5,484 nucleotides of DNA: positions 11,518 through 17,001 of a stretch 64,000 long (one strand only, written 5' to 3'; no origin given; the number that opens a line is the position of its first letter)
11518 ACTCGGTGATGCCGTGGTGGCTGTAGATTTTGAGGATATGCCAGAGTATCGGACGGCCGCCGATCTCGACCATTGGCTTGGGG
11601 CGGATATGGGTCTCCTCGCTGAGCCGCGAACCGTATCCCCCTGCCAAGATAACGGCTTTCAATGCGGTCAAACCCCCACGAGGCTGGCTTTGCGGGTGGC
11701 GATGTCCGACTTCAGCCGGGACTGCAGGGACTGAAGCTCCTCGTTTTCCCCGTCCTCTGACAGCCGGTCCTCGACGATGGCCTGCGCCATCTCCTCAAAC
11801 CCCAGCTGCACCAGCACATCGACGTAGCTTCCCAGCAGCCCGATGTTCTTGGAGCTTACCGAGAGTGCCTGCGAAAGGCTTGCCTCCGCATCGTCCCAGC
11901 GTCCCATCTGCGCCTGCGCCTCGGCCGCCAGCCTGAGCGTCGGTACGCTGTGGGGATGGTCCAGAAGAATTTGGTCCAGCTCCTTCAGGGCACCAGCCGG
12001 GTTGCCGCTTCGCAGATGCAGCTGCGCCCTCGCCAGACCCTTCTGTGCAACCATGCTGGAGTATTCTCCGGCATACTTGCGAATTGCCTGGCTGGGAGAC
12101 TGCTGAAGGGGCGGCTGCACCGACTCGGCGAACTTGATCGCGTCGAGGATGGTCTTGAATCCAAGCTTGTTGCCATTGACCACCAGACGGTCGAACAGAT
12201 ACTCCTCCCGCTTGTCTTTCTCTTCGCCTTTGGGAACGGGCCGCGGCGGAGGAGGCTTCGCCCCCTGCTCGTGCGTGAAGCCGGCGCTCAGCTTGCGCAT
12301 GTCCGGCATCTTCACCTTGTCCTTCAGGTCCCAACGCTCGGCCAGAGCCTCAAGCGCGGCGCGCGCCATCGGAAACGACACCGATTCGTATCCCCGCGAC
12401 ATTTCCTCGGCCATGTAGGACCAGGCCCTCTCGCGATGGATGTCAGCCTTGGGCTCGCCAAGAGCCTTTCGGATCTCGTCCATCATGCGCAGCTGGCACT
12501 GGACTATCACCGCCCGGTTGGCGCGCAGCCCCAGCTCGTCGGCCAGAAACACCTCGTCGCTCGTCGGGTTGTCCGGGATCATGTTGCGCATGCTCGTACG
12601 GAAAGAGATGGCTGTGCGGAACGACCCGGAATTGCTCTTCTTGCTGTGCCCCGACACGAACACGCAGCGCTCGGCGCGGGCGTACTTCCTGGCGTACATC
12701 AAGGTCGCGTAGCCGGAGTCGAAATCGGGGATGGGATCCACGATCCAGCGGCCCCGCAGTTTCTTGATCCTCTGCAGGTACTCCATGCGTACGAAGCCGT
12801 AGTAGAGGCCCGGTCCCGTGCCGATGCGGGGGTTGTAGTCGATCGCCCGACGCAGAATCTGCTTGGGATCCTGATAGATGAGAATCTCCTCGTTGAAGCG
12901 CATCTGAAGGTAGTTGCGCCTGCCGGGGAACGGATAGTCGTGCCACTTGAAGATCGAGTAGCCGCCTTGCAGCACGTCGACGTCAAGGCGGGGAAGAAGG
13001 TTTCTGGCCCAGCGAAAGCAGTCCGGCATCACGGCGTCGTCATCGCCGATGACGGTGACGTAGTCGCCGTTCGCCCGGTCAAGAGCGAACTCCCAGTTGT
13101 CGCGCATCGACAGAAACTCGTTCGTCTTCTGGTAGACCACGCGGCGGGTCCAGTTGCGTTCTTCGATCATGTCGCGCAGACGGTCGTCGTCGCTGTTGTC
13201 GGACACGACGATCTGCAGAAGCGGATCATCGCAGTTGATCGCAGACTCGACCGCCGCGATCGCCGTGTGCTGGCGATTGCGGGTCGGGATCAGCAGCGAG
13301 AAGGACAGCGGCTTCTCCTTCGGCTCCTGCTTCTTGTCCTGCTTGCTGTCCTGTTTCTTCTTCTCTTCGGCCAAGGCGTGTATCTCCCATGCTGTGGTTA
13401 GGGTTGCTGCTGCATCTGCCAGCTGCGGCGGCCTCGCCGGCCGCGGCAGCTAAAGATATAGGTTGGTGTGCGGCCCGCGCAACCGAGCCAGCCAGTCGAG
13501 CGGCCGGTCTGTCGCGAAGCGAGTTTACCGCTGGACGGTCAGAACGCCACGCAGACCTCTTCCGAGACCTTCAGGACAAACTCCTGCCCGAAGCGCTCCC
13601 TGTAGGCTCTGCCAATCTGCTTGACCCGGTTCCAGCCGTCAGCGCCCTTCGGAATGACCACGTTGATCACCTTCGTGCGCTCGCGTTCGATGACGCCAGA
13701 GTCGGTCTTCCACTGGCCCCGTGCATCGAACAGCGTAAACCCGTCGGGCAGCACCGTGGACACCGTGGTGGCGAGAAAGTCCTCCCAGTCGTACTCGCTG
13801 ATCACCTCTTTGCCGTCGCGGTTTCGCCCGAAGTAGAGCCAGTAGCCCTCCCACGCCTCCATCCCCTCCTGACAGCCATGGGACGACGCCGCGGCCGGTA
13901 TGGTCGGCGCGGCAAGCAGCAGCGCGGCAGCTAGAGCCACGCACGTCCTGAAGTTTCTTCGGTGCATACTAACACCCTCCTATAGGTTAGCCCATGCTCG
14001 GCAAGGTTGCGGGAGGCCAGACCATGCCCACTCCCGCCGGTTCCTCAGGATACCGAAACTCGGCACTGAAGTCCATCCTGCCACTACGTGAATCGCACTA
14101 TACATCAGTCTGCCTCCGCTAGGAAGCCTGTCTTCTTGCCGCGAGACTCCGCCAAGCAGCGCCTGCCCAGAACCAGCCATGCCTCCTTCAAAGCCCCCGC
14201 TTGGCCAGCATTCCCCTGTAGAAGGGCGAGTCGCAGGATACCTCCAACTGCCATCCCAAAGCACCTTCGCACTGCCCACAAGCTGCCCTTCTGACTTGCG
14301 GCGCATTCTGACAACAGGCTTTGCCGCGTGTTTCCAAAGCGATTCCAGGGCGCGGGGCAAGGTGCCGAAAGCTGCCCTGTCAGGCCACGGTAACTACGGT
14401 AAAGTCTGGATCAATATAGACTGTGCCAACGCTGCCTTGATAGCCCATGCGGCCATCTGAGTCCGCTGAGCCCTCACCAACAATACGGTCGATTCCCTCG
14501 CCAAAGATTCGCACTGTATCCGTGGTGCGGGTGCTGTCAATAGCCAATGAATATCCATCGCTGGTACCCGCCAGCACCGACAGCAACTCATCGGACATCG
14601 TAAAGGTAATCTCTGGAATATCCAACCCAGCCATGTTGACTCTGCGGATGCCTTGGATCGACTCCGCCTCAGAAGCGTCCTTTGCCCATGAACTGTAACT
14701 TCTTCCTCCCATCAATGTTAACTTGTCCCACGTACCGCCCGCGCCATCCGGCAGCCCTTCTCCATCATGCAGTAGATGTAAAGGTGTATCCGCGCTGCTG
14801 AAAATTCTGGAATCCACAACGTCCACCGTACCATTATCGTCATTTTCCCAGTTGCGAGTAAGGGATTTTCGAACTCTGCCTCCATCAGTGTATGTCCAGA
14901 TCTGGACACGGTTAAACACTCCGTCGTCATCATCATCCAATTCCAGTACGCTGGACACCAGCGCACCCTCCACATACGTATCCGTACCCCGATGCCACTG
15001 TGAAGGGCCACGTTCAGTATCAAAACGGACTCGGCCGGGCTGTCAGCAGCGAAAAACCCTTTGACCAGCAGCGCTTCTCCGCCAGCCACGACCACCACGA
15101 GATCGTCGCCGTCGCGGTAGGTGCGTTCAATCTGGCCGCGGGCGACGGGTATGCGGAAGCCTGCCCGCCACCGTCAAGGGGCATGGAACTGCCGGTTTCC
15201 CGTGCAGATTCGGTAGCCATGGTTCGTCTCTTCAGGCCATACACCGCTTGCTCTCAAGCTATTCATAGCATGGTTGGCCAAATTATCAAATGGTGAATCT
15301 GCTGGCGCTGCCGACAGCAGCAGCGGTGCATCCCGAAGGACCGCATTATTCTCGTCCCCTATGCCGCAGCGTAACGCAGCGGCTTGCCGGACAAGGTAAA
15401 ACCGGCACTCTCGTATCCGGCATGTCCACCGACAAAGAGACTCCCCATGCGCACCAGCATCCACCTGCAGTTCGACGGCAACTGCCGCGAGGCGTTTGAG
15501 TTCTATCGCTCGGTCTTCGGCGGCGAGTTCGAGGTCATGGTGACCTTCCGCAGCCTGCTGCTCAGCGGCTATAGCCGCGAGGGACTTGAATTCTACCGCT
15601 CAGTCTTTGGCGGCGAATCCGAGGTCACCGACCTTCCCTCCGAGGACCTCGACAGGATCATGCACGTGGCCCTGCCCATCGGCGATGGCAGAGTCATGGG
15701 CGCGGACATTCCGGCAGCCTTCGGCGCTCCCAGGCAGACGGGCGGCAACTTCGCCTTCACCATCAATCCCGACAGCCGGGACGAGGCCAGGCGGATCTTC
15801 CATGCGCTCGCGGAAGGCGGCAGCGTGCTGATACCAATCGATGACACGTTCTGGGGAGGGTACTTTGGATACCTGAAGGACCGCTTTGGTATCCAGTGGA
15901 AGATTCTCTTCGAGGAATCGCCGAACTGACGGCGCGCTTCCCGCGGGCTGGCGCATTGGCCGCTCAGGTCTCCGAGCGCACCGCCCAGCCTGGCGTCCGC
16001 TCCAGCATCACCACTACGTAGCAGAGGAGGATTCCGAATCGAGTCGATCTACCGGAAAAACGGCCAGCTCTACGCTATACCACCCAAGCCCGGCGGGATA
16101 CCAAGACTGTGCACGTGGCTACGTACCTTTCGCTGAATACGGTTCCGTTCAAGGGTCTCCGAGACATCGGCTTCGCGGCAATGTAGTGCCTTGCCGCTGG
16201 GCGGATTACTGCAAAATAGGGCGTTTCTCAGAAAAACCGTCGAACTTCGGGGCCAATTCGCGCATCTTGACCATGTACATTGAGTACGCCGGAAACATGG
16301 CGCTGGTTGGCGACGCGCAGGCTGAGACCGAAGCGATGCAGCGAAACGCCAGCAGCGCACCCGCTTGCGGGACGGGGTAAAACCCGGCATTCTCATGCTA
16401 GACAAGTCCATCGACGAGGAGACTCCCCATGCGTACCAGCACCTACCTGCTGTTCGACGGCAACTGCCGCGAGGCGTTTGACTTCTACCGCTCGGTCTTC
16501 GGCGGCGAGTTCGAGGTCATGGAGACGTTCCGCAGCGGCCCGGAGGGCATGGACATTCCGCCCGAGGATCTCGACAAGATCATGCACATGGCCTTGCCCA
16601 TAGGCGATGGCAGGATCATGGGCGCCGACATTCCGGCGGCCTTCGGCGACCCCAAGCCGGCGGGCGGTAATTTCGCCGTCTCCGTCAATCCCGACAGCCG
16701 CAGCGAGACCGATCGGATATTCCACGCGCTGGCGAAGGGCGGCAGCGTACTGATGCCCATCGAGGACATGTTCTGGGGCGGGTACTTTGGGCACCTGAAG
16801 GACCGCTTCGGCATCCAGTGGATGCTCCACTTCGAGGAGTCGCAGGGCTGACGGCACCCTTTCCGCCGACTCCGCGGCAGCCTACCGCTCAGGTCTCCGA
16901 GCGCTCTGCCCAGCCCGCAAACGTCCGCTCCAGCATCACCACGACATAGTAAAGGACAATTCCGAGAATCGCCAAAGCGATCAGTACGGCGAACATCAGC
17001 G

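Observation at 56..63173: Dispersed seven-member family of giant polyacidic proteins with shared N- and C-terminal cassettes and unrelated hypervariable cores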

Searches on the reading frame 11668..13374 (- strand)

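Call 7: search_protein_families(library=pfam, proteins=[window:11668-13374:-], max_evalue=0.001)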
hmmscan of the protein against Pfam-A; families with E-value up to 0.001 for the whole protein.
window:11668-13374:- (568 aa): 8 families
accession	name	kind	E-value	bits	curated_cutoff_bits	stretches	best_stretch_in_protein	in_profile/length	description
PF00535.33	Glycos_transf_2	-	1.5e-14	54.7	23.3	1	26-163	1-139/168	Glycosyl transferase family 2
PF14559.12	TPR_19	-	6e-12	46.2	25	2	454-504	2-52/68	Tetratricopeptide repeat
PF13641.12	Glyco_tranf_2_3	-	6.8e-08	33.2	27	1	25-137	3-121/230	Glycosyltransferase like family 2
PF13428.12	TPR_14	-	7.1e-06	26.7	23.5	0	447-485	5-43/44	Tetratricopeptide repeat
PF13432.12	TPR_16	-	1.8e-05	25.5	32.7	1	447-504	1-58/65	Tetratricopeptide repeat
PF13371.12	TPR_9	-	6.9e-05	23.2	35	1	451-507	3-59/73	Tetratricopeptide repeat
PF07719.23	TPR_2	-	9.5e-05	22.7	27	0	481-507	5-31/34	Tetratricopeptide repeat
PF12895.13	ANAPC3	-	0.00024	21.7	27.2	1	449-501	29-80/82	Anaphase-promoting complex, cyclosome, subunit 3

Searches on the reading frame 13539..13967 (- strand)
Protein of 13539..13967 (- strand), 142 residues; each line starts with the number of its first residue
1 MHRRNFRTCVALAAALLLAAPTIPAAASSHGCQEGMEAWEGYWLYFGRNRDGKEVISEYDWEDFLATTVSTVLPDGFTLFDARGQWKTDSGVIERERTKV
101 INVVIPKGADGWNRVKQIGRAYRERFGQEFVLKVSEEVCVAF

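Call 7: search_protein_families(library=pfam, proteins=[window:13539-13967:-], max_evalue=0.001)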
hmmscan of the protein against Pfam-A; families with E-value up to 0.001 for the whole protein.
window:13539-13967:- (142 aa): 1 family
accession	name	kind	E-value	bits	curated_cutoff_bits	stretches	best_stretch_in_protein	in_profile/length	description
PF12098.13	DUF3574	-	6.5e-27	93.8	25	1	44-142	4-103/103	Protein of unknown function (DUF3574)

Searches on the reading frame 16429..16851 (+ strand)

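Call 7: search_protein_families(library=pfam, proteins=[window:16429-16851:+], max_evalue=0.001)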
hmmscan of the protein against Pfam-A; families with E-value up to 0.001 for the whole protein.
window:16429-16851:+ (140 aa): 2 families
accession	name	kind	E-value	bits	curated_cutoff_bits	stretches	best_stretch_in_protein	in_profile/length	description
PF00903.31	Glyoxalase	-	2.1e-12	47.9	20.6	1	6-133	5-121/121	Glyoxalase/Bleomycin resistance protein/Dioxygenase superfamily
PF06983.19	3-dmu-9_3-mt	-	2.3e-10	41.4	24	1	4-132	4-114/116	3-demethylubiquinone-9 3-methyltransferase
